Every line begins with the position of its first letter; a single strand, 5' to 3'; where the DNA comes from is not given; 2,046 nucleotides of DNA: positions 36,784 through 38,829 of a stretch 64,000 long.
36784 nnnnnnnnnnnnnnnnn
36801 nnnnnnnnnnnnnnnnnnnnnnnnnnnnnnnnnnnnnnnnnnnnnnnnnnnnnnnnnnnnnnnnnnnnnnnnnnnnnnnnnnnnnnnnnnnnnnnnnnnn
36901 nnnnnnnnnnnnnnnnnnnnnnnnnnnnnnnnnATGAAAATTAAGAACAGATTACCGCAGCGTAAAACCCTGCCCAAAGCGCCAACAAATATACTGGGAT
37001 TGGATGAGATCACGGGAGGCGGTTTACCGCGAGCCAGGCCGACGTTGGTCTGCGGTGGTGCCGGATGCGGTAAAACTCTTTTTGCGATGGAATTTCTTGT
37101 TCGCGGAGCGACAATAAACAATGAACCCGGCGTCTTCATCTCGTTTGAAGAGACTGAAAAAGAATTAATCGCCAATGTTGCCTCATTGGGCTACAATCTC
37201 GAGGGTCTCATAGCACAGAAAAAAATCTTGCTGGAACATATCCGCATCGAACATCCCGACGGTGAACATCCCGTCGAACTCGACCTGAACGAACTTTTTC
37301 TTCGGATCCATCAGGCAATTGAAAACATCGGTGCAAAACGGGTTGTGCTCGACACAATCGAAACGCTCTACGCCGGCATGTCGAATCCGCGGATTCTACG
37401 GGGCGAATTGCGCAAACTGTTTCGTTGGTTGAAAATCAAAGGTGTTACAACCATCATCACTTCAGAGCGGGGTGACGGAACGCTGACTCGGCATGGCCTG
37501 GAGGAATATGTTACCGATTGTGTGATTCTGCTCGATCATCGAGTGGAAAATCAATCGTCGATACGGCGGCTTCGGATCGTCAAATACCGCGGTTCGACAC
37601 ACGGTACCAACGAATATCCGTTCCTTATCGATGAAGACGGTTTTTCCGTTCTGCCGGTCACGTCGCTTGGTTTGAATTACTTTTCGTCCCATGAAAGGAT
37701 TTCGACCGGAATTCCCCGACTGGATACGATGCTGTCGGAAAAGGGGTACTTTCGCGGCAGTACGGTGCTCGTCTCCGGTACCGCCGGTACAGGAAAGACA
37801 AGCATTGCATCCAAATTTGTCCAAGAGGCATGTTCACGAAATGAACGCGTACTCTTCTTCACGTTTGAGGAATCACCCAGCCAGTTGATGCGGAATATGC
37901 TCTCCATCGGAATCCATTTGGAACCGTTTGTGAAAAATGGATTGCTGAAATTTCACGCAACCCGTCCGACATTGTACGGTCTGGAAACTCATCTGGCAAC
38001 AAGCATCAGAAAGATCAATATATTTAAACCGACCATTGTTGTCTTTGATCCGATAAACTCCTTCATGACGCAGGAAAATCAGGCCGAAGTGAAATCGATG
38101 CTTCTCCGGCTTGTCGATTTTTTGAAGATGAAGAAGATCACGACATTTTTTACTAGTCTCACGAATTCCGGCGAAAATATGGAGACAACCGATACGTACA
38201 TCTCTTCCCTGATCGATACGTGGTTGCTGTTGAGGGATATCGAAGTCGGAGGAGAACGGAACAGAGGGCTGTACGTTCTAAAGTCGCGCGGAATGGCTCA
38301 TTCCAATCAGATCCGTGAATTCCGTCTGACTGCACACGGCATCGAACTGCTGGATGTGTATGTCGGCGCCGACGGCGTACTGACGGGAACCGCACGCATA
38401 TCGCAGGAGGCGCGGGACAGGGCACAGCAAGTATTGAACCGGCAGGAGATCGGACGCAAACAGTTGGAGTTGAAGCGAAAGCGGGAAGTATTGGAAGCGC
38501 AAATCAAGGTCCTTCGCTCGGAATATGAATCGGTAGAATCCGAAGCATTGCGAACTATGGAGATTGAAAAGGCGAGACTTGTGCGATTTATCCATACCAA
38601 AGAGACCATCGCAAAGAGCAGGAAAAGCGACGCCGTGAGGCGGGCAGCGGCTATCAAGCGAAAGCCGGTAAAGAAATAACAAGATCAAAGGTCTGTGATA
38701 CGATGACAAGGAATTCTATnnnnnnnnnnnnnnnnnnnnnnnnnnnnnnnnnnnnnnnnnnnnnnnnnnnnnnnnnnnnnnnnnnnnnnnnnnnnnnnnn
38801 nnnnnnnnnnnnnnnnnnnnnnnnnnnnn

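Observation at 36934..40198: Orphan double-domain KaiC directly followed by a B12-binding radical SAM (DUF4070) gene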

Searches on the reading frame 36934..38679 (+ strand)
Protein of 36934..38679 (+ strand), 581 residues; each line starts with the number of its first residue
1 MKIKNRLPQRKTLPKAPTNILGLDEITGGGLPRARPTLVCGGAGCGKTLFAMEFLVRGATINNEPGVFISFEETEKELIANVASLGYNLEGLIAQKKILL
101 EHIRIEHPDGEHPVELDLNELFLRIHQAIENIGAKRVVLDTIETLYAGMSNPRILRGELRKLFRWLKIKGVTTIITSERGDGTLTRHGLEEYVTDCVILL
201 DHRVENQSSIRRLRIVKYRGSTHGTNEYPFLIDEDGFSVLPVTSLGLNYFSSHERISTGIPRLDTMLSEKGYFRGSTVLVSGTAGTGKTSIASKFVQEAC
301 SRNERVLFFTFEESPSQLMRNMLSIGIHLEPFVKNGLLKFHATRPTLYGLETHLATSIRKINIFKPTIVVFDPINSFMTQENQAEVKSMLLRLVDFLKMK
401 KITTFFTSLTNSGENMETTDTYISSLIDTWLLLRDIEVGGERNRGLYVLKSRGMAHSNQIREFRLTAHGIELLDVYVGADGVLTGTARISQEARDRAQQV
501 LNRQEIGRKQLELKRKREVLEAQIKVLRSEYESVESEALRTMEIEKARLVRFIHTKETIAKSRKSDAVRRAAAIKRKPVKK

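Call 7: search_protein_families(library=pfam, proteins=[window:36934-38679:+])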
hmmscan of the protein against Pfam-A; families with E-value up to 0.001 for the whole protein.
window:36934-38679:+ (581 aa): 19 families
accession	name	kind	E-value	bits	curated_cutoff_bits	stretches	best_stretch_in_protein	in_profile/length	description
PF06745.19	ATPase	-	2.3e-105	351.5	26.6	2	17-241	2-228/231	KaiC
PF13481.12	AAA_25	-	4.9e-14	52.9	27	2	26-151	25-161/195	AAA domain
PF03796.21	DnaB_C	-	1.2e-12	48.2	27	1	256-328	2-73/255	DnaB-like helicase C terminal domain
PF13401.12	AAA_22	-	5.8e-07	30.3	27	0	277-322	7-54/130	AAA domain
PF00004.35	AAA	-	8.1e-07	30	21.2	1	278-412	1-110/131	ATPase family associated with various cellular activities (AAA)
PF05729.18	NACHT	-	9.4e-07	29.3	26.7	0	277-394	2-114/167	NACHT domain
PF24883.2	NPHP3_N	-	1.5e-06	28.9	24.8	1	276-395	23-151/164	Nephrocystin 3, N-terminal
PF13191.12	AAA_16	-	2.4e-06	28.6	32.6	1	273-312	22-57/167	AAA ATPase domain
PF13479.12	AAA_24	-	2.6e-06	27.9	27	0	277-314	4-33/195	AAA domain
PF13245.12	AAA_19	-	3.4e-06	27.7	25.1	0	274-323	10-61/134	AAA domain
PF12775.13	AAA_7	-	4.2e-06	26.9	25.8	0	274-313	32-71/181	P-loop containing dynein motor region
PF00154.27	RecA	-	9.6e-06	25.7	27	0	242-314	19-91/262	recA bacterial DNA recombination protein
PF09848.15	SLFN-g3_helicase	-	1.3e-05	25.1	24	0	277-322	3-50/354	Schlafen group 3, DNA/RNA helicase domain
PF13173.12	AAA_14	-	8.8e-05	23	27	0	277-320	4-46/129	AAA domain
PF00580.27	UvrD-helicase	-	0.00011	22.5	23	0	275-419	13-130/271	UvrD/REP helicase N-terminal domain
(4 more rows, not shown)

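Call 8: search_protein_families(library=ncbifam, proteins=[window:36934-38679:+])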
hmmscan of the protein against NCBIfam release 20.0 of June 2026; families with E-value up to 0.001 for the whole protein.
window:36934-38679:+ (581 aa): 19 families
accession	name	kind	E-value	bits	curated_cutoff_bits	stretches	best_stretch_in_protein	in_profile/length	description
NF006799.0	PRK09302.1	equivalog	3.6e-211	702.2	408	1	9-515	6-514/515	circadian clock protein KaiC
TIGR02655.1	circ_KaiC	equivalog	4.6e-105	352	546.25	1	15-489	2-479/484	circadian clock protein KaiC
TIGR03880.1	KaiC_arch_3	hypoth_equivalog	6.1e-54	182.9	249.45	2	20-240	2-218/224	KaiC domain-containing protein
TIGR03877.1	thermo_KaiC_1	hypoth_equivalog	3.8e-43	147.7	307.25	2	16-240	4-233/238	KaiC domain-containing protein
TIGR03881.1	KaiC_arch_4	hypoth_equivalog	3e-34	118.7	247.8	2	17-233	4-221/231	KaiC domain-containing protein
NF052589.1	ArlH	equivalog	4.2e-27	95.3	215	2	263-457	9-206/229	archaellum protein ArlH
NF004723.0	PRK06067.1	subfamily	2.2e-21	76.5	194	2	254-457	14-218/243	flagellar accessory protein FlaH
TIGR03878.1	thermo_KaiC_2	hypoth_equivalog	5.4e-17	62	232.2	2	274-434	35-203/259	KaiC domain-containing protein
TIGR00416.1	sms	equivalog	6.5e-15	54.8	403.05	2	252-383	72-188/454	DNA repair protein RadA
TIGR00665.1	DnaB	equivalog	6.7e-12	45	385.25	2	253-325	175-246/435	replicative DNA helicase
NF006320.0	PRK08533.1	equivalog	2.1e-11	43.9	215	2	271-406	20-159/230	flagellar accessory protein FlaH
NF004629.0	PRK05973.1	equivalog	6.6e-10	38.4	156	1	274-406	63-188/237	DNA helicase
NF006306.0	PRK08506.1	equivalog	2.1e-07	30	596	1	256-325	175-242/472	replicative DNA helicase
NF005852.0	PRK07773.1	equivalog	1.9e-06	26.4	780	0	255-324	199-267/886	replicative DNA helicase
TIGR02012.1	tigrfam_recA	equivalog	5.3e-06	26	325.3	0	243-309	23-89/321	recombinase RecA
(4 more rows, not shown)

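Call 12: find_homologous_proteins(query=window:36934-38679:+, max_evalue=1e-50)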
Query window:36934-38679:+ (581 aa): 8000 proteins with E <= 1e-50 among 8000 candidates; the best 120 are listed.
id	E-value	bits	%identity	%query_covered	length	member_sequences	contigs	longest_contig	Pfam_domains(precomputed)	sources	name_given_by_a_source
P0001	0.0e+0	1236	97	100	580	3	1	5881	PF06745.20,PF13479.13,PF03796.22,PF24883.3,PF12775.14,PF13245.13,PF05729.19,PF00004.36,PF13401.13,PF13481.13,PF13191.13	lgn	-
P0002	0.0e+0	1200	94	100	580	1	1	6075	PF06745.20,PF03796.22,PF13245.13,PF00004.36,PF13401.13,PF00154.28,PF13191.13,PF13479.13,PF24883.3,PF12775.14,PF05729.19,PF09848.16,PF13481.13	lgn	-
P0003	0.0e+0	1183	93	98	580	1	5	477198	PF06745.20,PF03796.22,PF13245.13,PF00004.36,PF13401.13,PF00154.28,PF13191.13,PF13479.13,PF24883.3,PF12775.14,PF05729.19,PF13481.13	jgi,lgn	jgi:circadian clock protein KaiC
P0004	0.0e+0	1010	79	100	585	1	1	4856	PF06745.20,PF03796.22,PF13245.13,PF23442.2,PF00004.36,PF13401.13,PF00154.28,PF01637.25,PF13191.13,PF13479.13,PF24883.3,PF12775.14,PF05729.19,PF13481.13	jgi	-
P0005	2.4e-292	988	77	99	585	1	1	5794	PF06745.20,PF03796.22,PF13245.13,PF23442.2,PF00004.36,PF13401.13,PF00154.28,PF01637.25,PF13191.13,PF13479.13,PF24883.3,PF12775.14,PF05729.19,PF13481.13,PF20720.4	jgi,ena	-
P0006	2.3e-288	975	78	98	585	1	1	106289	PF06745.20,PF03796.22,PF13245.13,PF23442.2,PF13401.13,PF00154.28,PF13191.13,PF13479.13,PF24883.3,PF12775.14,PF05729.19,PF13481.13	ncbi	ncbi:MAG: circadian clock protein KaiC [Bacteroidota bacterium]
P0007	1.5e-285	966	75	100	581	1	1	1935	PF06745.20,PF03796.22,PF13245.13,PF23442.2,PF13401.13,PF00154.28,PF13191.13,PF24883.3,PF12775.14,PF05729.19,PF09848.16,PF13481.13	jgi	jgi:circadian clock protein KaiC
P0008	1.9e-285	966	78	97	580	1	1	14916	PF06745.20,PF13479.13,PF03796.22,PF12775.14,PF05729.19,PF23442.2,PF13401.13,PF00154.28,PF13481.13,PF13191.13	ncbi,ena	-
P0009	2.6e-285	965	76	100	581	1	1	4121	PF06745.20,PF03796.22,PF13245.13,PF23442.2,PF13401.13,PF00154.28,PF13191.13,PF24883.3,PF12775.14,PF05729.19,PF09848.16,PF13481.13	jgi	jgi:circadian clock protein KaiC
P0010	4.8e-285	964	76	100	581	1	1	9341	PF06745.20,PF03796.22,PF13245.13,PF23442.2,PF13401.13,PF00154.28,PF01637.25,PF13191.13,PF24883.3,PF12775.14,PF05729.19,PF09848.16,PF13481.13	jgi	jgi:circadian clock protein KaiC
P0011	8.6e-285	963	76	100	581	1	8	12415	PF06745.20,PF03796.22,PF13245.13,PF23442.2,PF13401.13,PF00154.28,PF01637.25,PF13191.13,PF24883.3,PF12775.14,PF05729.19,PF09848.16,PF13481.13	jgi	jgi:circadian clock protein KaiC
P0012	1.1e-284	963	75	100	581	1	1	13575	PF06745.20,PF03796.22,PF13245.13,PF23442.2,PF13401.13,PF00154.28,PF13191.13,PF24883.3,PF12775.14,PF05729.19,PF09848.16,PF13481.13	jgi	jgi:circadian clock protein KaiC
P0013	1.6e-284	963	76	98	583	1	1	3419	PF06745.20,PF03796.22,PF24883.3,PF23442.2,PF13401.13,PF00154.28,PF13481.13,PF13191.13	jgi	jgi:circadian clock protein KaiC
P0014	2.2e-284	962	77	98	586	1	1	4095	PF06745.20,PF03796.22,PF12775.14,PF13245.13,PF05729.19,PF23442.2,PF00004.36,PF13401.13,PF00154.28,PF13481.13,PF13191.13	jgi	jgi:circadian clock protein KaiC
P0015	3.4e-284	962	76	99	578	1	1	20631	PF06745.20,PF03796.22,PF13245.13,PF23442.2,PF13401.13,PF00154.28,PF01637.25,PF13191.13,PF24883.3,PF12775.14,PF05729.19,PF09848.16,PF13481.13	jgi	jgi:circadian clock protein KaiC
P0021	2.6e-283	959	77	97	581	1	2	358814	PF06745.20,PF03796.22,PF24883.3,PF05729.19,PF23442.2,PF13401.13,PF00154.28,PF13481.13,PF13191.13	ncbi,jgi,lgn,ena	ncbi:MAG: circadian clock protein KaiC [Bacteroidota bacterium]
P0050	8.5e-281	950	74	100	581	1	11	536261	PF06745.20,PF03796.22,PF13245.13,PF23442.2,PF13401.13,PF00154.28,PF13191.13,PF24883.3,PF12775.14,PF05729.19,PF13481.13,PF20720.4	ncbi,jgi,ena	jgi:circadian clock protein KaiC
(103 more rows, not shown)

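Call 14: find_encoding_contigs(protein=P0003, flank=10000, max_places=2)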
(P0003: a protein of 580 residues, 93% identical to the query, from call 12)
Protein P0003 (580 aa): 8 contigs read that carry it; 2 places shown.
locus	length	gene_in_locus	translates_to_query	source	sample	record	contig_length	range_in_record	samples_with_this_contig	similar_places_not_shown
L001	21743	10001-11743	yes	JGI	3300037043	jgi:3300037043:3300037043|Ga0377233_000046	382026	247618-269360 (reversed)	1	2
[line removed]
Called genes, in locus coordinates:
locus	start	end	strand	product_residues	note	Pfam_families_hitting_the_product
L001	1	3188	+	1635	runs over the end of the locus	PF05170:AsmA (weak), PF05359:DUF748, PF13116:YhdP (weak), PF05359:DUF748 (weak), PF27051:TamB_N, PF04357:TamB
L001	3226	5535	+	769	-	PF07244:POTRA (faint), PF01103:Omp85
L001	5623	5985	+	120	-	PF02482:Ribosomal_S30AE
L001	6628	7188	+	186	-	PF13505:OMP_b-brl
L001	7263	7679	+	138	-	-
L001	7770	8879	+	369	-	PF03415:Peptidase_C11 (weak)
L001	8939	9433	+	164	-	-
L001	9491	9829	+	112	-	-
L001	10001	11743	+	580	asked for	PF00154:RecA_N (faint), PF06745:ATPase, PF13481:AAA_25 (weak), PF00004:AAA (faint), PF05729:NACHT (faint), PF13481:AAA_25 (weak), PF03796:DnaB_C, PF06745:ATPase, +6 more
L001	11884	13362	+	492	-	PF02310:B12-binding, PF04055:Radical_SAM, PF13282:DUF4070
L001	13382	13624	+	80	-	-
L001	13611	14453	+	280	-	PF02405:MlaE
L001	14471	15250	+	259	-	PF00005:ABC_tran, PF13304:AAA_21 (faint)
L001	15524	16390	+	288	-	PF02470:MlaD, PF28544:Helical_needle (faint)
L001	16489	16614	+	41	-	-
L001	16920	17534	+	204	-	PF00561:Abhydrolase_1, PF12146:Hydrolase_4, PF12697:Abhydrolase_6 (weak), PF00326:Peptidase_S9 (weak)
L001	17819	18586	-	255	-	PF00005:ABC_tran, PF02463:SMC_N (weak), PF13304:AAA_21 (faint)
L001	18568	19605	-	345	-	PF00005:ABC_tran, PF13401:AAA_22 (faint), PF13304:AAA_21 (weak), PF08352:oligo_HPY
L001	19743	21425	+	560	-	PF00496:SBP_bac_5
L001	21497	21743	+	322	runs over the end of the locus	PF19300:BPD_transp_1_N, PF00528:BPD_transp_1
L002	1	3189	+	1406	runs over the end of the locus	?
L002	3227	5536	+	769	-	PF07244:POTRA (faint), PF01103:Omp85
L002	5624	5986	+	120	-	PF02482:Ribosomal_S30AE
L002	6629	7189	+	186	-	PF13505:OMP_b-brl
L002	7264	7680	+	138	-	-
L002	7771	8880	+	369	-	PF03415:Peptidase_C11 (weak)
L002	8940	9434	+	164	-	-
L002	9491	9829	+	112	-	-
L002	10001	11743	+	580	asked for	PF00154:RecA_N (faint), PF06745:ATPase, PF13481:AAA_25 (weak), PF00004:AAA (faint), PF05729:NACHT (faint), PF13481:AAA_25 (weak), PF03796:DnaB_C, PF06745:ATPase, +6 more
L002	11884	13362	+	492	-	PF02310:B12-binding, PF04055:Radical_SAM, PF13282:DUF4070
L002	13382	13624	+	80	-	-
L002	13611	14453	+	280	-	PF02405:MlaE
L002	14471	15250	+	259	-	PF00005:ABC_tran, PF13304:AAA_21 (faint)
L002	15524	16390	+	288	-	PF02470:MlaD, PF28544:Helical_needle (faint)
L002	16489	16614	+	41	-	-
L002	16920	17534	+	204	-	PF00561:Abhydrolase_1, PF12146:Hydrolase_4, PF12697:Abhydrolase_6 (weak), PF00326:Peptidase_S9 (weak)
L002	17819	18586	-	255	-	PF00005:ABC_tran, PF02463:SMC_N (weak), PF13304:AAA_21 (faint)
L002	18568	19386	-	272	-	PF00005:ABC_tran, PF13304:AAA_21 (weak), PF08352:oligo_HPY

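Call 15: find_encoding_contigs(protein=P0021, flank=10000, max_places=2)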
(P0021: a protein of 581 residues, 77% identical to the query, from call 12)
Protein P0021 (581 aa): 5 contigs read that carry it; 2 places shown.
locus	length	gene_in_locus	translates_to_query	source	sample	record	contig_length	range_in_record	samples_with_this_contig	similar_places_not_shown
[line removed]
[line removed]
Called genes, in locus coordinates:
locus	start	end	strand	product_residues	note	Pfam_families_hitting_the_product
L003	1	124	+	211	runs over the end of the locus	-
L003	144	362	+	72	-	-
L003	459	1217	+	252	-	PF04972:BON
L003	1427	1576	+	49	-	PF18919:DUF5670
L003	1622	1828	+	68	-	PF11381:DUF3185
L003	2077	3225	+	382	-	PF20245:DUF6600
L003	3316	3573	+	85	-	-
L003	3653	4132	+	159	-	PF00210:Ferritin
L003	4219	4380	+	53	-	PF18919:DUF5670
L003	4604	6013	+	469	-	PF25919:BSH_CusB (faint), PF25917:BSH_RND, PF25973:BSH_CzcB (weak), PF25944:Beta-barrel_RND, PF25967:RND-MFP_C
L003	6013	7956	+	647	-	PF00005:ABC_tran, PF02463:SMC_N (faint), PF12704:MacB_PCD, PF02687:FtsX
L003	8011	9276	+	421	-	PF01566:Nramp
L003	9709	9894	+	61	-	-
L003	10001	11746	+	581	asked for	PF00154:RecA_N (faint), PF03796:DnaB_C (faint), PF06745:ATPase, PF13481:AAA_25 (weak), PF23442:DUF7125 (faint), PF05729:NACHT (faint), PF13481:AAA_25 (weak), PF06745:ATPase, +3 more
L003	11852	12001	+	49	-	-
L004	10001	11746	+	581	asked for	PF00154:RecA_N (faint), PF03796:DnaB_C (faint), PF06745:ATPase, PF13481:AAA_25 (weak), PF23442:DUF7125 (faint), PF05729:NACHT (faint), PF13481:AAA_25 (weak), PF06745:ATPase, +3 more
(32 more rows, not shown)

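Call 16: find_encoding_contigs(protein=P0050, flank=10000, max_places=2)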
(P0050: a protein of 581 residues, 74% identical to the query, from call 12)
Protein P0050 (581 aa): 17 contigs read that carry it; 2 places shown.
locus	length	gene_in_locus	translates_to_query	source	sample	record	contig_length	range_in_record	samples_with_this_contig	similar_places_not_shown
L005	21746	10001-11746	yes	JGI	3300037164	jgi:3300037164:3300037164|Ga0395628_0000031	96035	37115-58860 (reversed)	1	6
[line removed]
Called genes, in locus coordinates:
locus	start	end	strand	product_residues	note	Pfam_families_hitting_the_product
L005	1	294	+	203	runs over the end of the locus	PF01810:LysE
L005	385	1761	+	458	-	-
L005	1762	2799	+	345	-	PF03631:Virul_fac_BrkB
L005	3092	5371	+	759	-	PF00912:Transgly, PF00905:Transpeptidase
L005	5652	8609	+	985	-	PF01339:CheB_methylest, PF00989:PAS (faint), PF03705:CheR_N, PF01739:CheR, PF13426:PAS_9 (faint), PF28159:CEP89 (weak), PF08448:PAS_4 (faint), PF13596:PAS_10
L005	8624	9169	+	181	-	PF00989:PAS, PF13426:PAS_9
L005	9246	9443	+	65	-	-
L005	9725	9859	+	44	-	-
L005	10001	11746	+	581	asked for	PF00154:RecA_N (faint), PF06745:ATPase, PF13481:AAA_25 (weak), PF23442:DUF7125 (faint), PF05729:NACHT (faint), PF03796:DnaB_C (weak), PF13481:AAA_25 (weak), PF06745:ATPase, +6 more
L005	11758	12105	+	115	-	PF07689:KaiB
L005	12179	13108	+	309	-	PF00226:DnaJ, PF01556:DnaJ_C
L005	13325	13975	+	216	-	PF00072:Response_reg, PF00196:GerE, PF08281:Sigma70_r4_2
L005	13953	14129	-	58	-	-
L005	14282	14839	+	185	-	PF04542:Sigma70_r2, PF08281:Sigma70_r4_2, PF04545:Sigma70_r4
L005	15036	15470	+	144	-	PF08281:Sigma70_r4_2, PF04545:Sigma70_r4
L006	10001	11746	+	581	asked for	PF00154:RecA_N (faint), PF06745:ATPase, PF13481:AAA_25 (weak), PF23442:DUF7125 (faint), PF05729:NACHT (faint), PF03796:DnaB_C (weak), PF13481:AAA_25 (weak), PF06745:ATPase, +6 more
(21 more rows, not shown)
